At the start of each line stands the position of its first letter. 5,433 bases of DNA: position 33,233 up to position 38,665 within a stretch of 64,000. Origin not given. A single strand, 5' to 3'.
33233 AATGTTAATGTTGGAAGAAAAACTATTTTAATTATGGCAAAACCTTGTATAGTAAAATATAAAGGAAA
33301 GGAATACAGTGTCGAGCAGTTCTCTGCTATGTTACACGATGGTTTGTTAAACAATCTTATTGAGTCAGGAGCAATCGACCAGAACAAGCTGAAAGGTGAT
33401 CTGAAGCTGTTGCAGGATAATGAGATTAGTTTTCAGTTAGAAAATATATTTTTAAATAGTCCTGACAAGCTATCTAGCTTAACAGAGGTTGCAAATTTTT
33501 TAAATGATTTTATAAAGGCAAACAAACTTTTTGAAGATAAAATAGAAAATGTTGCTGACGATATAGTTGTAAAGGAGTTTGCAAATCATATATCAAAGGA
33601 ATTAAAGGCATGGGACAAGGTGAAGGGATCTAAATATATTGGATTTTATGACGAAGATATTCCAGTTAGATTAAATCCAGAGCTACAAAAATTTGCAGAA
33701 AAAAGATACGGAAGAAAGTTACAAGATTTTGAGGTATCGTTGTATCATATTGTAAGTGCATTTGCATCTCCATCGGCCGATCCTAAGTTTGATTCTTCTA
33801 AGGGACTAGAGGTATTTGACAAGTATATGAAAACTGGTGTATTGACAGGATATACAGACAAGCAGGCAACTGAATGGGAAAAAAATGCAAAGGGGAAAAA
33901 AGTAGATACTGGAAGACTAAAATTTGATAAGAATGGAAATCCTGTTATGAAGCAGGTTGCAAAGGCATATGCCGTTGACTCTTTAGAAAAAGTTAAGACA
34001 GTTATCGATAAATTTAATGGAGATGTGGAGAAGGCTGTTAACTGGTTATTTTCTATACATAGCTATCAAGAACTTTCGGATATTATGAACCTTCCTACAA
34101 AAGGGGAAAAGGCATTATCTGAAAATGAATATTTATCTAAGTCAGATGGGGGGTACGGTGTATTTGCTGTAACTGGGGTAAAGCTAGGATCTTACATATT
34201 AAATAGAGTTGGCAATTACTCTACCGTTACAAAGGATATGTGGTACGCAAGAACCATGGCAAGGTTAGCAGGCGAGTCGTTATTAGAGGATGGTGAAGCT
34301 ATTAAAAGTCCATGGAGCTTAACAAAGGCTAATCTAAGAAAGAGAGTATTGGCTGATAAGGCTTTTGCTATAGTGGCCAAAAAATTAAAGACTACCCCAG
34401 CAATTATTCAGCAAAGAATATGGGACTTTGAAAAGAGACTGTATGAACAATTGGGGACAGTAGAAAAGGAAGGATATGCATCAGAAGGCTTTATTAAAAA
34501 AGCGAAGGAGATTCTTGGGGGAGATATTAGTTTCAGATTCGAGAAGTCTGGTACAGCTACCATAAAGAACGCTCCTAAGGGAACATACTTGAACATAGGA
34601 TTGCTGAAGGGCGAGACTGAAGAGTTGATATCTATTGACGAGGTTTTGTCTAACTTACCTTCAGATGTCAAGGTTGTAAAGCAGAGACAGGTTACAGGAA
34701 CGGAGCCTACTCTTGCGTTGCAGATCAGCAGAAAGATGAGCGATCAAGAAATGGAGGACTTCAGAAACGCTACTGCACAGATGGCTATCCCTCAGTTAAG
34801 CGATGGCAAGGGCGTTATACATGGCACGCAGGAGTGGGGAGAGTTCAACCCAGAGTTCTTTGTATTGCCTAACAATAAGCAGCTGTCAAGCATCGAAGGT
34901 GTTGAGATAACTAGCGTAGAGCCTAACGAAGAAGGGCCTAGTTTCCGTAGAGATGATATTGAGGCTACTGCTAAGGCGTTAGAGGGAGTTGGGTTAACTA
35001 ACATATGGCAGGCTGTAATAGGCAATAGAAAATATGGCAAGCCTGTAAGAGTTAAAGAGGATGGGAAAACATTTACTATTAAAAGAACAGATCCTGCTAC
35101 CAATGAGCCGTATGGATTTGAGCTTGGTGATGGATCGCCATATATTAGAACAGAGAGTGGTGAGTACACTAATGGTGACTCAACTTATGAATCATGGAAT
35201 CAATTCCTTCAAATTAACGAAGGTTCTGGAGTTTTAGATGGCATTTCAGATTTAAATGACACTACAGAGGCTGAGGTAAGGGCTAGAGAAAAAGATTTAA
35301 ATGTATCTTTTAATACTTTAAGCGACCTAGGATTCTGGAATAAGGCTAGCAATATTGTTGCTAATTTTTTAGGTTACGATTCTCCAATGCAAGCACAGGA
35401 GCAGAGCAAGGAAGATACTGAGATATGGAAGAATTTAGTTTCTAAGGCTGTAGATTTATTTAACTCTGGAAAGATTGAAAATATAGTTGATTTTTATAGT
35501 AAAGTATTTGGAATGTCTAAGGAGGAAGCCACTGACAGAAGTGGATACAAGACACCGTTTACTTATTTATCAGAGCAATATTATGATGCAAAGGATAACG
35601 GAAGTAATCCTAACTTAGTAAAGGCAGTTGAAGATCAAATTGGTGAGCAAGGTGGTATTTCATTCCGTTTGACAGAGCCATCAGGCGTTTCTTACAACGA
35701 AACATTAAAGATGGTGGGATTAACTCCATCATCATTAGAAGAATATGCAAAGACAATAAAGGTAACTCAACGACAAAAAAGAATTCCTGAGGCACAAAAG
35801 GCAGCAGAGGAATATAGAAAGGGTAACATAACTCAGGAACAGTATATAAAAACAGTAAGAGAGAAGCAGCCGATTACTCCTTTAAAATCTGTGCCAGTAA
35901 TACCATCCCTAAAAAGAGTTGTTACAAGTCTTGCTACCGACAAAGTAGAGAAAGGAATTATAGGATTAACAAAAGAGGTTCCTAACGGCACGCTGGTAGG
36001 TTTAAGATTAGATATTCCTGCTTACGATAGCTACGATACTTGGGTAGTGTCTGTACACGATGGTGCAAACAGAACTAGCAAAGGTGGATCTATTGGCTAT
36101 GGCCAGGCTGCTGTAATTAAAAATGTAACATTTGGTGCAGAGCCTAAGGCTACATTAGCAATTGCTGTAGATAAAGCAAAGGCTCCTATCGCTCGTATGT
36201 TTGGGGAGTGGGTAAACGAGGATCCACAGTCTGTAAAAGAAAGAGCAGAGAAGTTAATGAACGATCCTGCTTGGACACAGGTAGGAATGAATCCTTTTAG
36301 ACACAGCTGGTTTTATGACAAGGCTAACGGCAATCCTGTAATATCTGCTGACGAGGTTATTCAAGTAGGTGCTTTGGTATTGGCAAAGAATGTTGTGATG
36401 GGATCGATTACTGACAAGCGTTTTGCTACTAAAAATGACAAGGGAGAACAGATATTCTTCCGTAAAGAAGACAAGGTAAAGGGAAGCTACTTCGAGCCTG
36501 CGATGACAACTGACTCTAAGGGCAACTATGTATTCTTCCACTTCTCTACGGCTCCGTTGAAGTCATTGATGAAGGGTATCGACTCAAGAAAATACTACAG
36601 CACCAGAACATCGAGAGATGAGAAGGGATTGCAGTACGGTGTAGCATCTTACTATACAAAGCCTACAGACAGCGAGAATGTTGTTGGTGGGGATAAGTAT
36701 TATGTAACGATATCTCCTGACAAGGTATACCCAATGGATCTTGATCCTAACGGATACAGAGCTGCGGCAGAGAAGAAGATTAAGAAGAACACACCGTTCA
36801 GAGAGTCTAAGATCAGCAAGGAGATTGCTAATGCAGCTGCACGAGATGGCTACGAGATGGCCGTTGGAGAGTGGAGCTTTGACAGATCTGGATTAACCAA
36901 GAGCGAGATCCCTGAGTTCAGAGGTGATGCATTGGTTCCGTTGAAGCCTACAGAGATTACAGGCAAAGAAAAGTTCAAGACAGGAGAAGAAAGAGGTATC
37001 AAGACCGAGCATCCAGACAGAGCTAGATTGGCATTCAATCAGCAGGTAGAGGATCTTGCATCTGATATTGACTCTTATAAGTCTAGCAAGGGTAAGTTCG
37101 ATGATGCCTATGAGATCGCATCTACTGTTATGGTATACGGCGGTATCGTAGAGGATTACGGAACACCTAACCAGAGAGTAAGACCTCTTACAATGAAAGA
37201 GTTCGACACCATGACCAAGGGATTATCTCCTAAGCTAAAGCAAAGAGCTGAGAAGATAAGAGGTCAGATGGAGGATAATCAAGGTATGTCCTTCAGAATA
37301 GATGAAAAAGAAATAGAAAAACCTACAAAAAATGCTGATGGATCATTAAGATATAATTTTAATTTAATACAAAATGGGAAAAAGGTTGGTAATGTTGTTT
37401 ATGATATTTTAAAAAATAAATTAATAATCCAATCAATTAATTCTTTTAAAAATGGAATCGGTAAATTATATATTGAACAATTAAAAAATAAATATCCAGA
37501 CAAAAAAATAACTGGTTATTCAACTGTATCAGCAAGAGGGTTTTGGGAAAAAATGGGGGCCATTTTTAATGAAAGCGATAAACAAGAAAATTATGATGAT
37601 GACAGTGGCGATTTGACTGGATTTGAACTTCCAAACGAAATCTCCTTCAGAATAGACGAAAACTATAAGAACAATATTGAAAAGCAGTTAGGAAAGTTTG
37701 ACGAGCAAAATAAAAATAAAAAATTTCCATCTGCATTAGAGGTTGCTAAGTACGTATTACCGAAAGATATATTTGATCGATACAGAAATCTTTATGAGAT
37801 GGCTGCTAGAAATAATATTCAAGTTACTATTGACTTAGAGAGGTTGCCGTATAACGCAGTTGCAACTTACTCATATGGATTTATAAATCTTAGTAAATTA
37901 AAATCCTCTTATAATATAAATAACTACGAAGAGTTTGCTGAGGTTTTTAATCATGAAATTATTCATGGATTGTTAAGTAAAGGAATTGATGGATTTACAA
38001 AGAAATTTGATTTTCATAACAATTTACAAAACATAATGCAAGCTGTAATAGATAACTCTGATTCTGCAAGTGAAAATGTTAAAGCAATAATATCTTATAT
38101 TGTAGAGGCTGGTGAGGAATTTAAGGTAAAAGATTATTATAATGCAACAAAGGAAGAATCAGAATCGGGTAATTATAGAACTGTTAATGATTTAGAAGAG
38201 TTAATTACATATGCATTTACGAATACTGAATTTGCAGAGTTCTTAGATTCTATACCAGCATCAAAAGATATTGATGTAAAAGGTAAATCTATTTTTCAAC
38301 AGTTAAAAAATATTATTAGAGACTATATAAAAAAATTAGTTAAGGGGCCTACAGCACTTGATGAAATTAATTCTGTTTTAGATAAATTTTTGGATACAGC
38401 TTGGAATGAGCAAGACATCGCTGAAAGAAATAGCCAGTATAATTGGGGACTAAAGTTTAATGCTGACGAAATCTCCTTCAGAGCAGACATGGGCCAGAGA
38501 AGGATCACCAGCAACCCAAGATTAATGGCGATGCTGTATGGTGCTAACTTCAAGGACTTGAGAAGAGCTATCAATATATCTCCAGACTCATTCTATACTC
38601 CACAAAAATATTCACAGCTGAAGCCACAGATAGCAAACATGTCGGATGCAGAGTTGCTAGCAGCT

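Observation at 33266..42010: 2914-aa giant protein is modular, punctuated by a recurrent ISFR peptide, and carries GNAT-like and HExxH modules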

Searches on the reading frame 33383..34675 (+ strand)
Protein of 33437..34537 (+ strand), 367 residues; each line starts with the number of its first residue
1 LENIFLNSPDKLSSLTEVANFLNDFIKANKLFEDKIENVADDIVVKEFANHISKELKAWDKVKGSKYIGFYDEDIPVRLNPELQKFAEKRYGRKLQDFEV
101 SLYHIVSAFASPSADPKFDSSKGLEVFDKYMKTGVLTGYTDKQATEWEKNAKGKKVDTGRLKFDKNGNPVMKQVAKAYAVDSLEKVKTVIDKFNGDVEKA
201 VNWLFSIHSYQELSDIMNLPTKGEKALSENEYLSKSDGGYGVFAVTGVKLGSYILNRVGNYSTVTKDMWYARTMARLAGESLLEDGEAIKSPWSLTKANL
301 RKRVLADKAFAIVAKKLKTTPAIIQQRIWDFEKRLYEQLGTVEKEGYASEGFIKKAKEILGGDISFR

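Call 25: search_protein_families(library=pfam, proteins=[window:33437-34537:+], max_evalue=5)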
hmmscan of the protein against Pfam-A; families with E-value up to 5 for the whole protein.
window:33437-34537:+ (367 aa): 0 families

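Call 72: predict_structure(alignment_id=A3)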
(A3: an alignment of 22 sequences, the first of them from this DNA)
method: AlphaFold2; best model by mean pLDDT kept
length: 431 residues; sequences in the alignment: 22
mean_pLDDT: 83.7   pTM: 0.77
mean pLDDT of the five models: 83.7, 83.2, 82.6, 82.2, 82.1
residues with pLDDT >= 90: 227; 70-90: 123; 50-70: 48; < 50: 33
segments of 3 or more residues with pLDDT < 50: 1-17, 381-390, 406-411
pLDDT, mean of each block of 10 residues (from residue 1): 34 46 70 83 84 90 94 88 82 95 97 98 90 88 96 92 91 90 94 91 97 97 97 96 93 96 93 91 86 89 83 87 95 95 89 77 83 88 38 60 53 61 64 53
secondary structure, 60 per line:
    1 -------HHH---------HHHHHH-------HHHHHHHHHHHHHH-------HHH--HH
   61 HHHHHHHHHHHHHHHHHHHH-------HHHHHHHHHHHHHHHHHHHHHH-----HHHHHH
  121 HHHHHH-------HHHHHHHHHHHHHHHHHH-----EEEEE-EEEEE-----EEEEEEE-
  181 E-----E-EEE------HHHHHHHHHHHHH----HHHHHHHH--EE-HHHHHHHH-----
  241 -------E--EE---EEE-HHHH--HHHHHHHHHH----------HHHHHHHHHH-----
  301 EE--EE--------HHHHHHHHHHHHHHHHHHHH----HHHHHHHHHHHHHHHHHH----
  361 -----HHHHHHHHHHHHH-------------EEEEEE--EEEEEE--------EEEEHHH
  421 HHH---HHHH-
elements in order: H20-25 H33-46 H59-80 H88-109 H115-126 H134-151 E157-161 E163-167 E173-179 E189-191 H198-210 H215-222 H228-235 E256-258 H260-263 H266-275 H286-295 H315-334 H339-356 H366-378 E392-397 E400-405 E414-417 H418-423 H427-430

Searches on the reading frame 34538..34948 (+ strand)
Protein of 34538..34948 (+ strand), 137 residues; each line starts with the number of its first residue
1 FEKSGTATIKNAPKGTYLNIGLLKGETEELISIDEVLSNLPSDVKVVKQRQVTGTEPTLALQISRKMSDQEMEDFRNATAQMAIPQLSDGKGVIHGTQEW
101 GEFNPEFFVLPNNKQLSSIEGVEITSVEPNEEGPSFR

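Call 25: search_protein_families(library=pfam, proteins=[window:34538-34948:+], max_evalue=5)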
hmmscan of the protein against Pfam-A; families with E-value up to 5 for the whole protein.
window:34538-34948:+ (137 aa): 1 family
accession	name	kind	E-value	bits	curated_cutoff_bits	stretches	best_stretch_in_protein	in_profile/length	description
PF18764.7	nos_propeller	-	0.13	12.7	30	1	14-35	34-55/71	Nitrous oxide reductase propeller repeat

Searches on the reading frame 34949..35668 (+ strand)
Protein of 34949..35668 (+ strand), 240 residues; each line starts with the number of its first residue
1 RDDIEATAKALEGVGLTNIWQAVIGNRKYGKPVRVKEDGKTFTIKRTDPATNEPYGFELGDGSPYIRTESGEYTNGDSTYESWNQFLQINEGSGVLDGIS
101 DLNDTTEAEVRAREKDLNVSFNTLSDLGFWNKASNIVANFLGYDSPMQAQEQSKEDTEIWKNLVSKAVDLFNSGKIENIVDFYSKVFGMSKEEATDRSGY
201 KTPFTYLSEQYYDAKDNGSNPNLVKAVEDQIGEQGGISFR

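Call 25: search_protein_families(library=pfam, proteins=[window:34949-35668:+], max_evalue=5)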
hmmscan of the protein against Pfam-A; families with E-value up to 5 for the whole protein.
window:34949-35668:+ (240 aa): 1 family
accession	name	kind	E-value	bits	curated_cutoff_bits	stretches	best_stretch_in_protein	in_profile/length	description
PF00903.31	Glyoxalase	-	0.098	13.5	20.6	1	173-198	9-34/121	Glyoxalase/Bleomycin resistance protein/Dioxygenase superfamily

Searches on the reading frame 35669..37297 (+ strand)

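Call 25: search_protein_families(library=pfam, proteins=[window:35669-37297:+], max_evalue=5)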
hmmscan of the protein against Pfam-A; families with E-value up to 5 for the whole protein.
window:35669-37297:+ (543 aa): 3 families
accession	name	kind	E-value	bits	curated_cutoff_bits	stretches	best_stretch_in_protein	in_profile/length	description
PF25735.1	Phage_L5_gp82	-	2.6e-05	24.5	27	1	126-231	18-111/120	Mycobacterium phage L5 gene 82 protein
PF18495.6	VbhA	-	0.038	14.4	25.9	1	40-66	21-47/47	Antitoxin VbhA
PF23202.1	PAH_ZNF598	-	0.08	13.7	25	1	35-65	18-48/83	ZNF598 PAH domain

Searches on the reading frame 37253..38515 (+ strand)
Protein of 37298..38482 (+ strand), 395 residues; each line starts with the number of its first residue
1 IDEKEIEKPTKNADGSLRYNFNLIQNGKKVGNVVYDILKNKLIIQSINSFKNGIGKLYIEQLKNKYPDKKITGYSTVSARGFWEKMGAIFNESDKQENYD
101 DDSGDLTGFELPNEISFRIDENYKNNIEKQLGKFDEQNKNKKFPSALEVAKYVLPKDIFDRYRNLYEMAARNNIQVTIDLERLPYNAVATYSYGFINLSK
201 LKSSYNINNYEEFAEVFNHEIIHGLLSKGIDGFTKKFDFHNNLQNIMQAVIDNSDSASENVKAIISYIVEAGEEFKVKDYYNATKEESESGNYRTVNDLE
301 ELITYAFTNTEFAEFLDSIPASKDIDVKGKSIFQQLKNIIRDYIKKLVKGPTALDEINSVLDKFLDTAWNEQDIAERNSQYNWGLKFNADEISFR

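Call 26: find_homologous_proteins(query=window:37298-38482:+, max_evalue=0.001)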
Query window:37298-38482:+ (395 aa): 7 proteins with E <= 0.001 among 5034 candidates.
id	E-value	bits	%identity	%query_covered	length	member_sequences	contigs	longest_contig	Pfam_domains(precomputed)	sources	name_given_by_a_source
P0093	1.2e-87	312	57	68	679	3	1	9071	PF13508.14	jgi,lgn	jgi:ribosomal protein S18 acetylase RimI-like enzyme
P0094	6.0e-87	310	56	70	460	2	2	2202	-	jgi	-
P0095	4.5e-84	301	54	69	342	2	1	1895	-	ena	-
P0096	3.8e-70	255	56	59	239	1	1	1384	-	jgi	jgi:hypothetical protein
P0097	3.6e-69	252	49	70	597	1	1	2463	-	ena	-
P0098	1.3e-51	194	57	48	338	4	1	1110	-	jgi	jgi:DNA-binding Lrp family transcriptional regulator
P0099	2.1e-47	180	50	48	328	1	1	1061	-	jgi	jgi:hypothetical protein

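Call 47: predict_structure(alignment_id=A1)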
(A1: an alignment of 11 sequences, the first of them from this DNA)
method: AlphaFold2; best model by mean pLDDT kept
length: 421 residues; sequences in the alignment: 11
mean_pLDDT: 59.8   pTM: 0.53
mean pLDDT of the five models: 59.8, 51.3, 44.2, 44.1, 41.8
residues with pLDDT >= 90: 18; 70-90: 174; 50-70: 69; < 50: 160
segments of 3 or more residues with pLDDT < 50: 1-14, 51-134, 363-421
pLDDT, mean of each block of 10 residues (from residue 1): 33 47 61 59 56 42 33 39 33 27 26 26 24 53 87 81 88 75 74 67 73 82 77 79 60 86 91 82 83 86 90 85 75 79 74 74 45 38 37 35 27 24 31
secondary structure, 60 per line:
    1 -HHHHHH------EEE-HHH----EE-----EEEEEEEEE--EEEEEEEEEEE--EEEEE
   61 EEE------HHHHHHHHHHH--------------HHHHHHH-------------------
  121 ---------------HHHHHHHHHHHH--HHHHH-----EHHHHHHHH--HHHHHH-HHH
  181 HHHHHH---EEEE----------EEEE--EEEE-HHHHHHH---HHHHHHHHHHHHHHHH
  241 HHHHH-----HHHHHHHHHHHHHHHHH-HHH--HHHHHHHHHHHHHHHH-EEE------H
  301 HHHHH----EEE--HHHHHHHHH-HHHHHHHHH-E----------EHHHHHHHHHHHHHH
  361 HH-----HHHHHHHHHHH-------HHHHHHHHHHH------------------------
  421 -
elements in order: H2-7 E14-16 E32-40 E43-53 E56-63 H70-80 H95-101 H136-147 H150-154 H161-168 H171-176 H178-186 E190-193 E204-207 E210-213 H215-221 H225-245 H251-267 H274-289 E291-293 H300-305 E310-312 H315-323 H325-333 H347-362 H368-378 H386-396

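Call 50: fold_search(model_id=the predicted structure, library=pdb)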
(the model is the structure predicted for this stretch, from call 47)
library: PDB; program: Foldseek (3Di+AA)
matches with E <= 10: 695; with E <= 0.001: 0
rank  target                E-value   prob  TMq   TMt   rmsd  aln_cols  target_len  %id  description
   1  1s3z_A                1.2e-02  0.99  0.11  0.27  13.7       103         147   14  Aminoglycoside N-Acetyltransferase AAC(6')-Iy in Complex with CoA and Ribostamycin (released 2004-05-18)
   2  5u08_D                1.3e-02  0.99  0.11  0.28  14.7       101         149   15  Crystal structure of an aminoglycoside acetyltransferase meta-AAC0020 from an uncultured soil metagenomic sample in co (released 2017-02-08)
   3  5f46_B                1.7e-02  0.99  0.12  0.28  14.1       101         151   17  Crystal structure of an aminoglycoside acetyltransferase meta-AAC0020 from an uncultured soil metagenomic sample, apoe (released 2015-12-16)
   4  5hmn_A                1.8e-02  0.99  0.12  0.28  13.3       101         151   16  Crystal structure of an aminoglycoside acetyltransferase HMB0005 from an uncultured soil metagenomic sample, unknown a (released 2016-02-17)
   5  5xxr_A                2.4e-02  0.98  0.12  0.33  10.7        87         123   20  Crystal structure of selenomethionine labelled RIBT from Bacillus subtilis (released 2018-01-03)
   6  5f46_A                2.8e-02  0.95  0.11  0.26  14.6       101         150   18  Crystal structure of an aminoglycoside acetyltransferase meta-AAC0020 from an uncultured soil metagenomic sample, apoe (released 2015-12-16)
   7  5xxr_B                3.0e-02  0.99  0.12  0.37   6.2        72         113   19  Crystal structure of selenomethionine labelled RIBT from Bacillus subtilis (released 2018-01-03)
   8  3mgd_B                3.0e-02  0.97  0.12  0.28  11.8       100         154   15  Crystal Structure of predicted acetyltransferase with acetyl-CoA from Clostridium acetobutylicum at the resolution 1.9 (released 2010-04-28)
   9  4nsq_A                3.0e-02  0.96  0.11  0.26   6.8        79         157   19  Crystal structure of PCAF (released 2014-03-05)
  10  5u08_B                3.4e-02  0.94  0.11  0.26  14.4       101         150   18  Crystal structure of an aminoglycoside acetyltransferase meta-AAC0020 from an uncultured soil metagenomic sample in co (released 2017-02-08)
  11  8h6d_E                3.4e-02  0.94  0.11  0.24   6.8        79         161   18  Crystal structure of human GCN5 histone acetyltransferase domain bound with glutaryl-CoA (released 2023-05-03)
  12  5xxs_A                3.5e-02  0.98  0.12  0.34   7.7        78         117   19  Crystal structure of native ribT from Bacillus subtilis (released 2018-01-03)
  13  7n1l_H                3.5e-02  0.98  0.12  0.30  13.1        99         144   17  Crystal Structure of Ribosomal-protein-alanine N-acetyltransferase from Brucella melitensis biovar Abortus 2308 (released 2021-06-16)
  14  8h65_E                3.5e-02  0.95  0.11  0.25   6.5        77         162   18  Crystal structure of human GCN5 histone acetyltransferase domain bound with butyryl-CoA (released 2023-05-03)
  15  1s3z_B                3.5e-02  0.94  0.11  0.27  14.1       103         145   12  Aminoglycoside N-Acetyltransferase AAC(6')-Iy in Complex with CoA and Ribostamycin (released 2004-05-18)
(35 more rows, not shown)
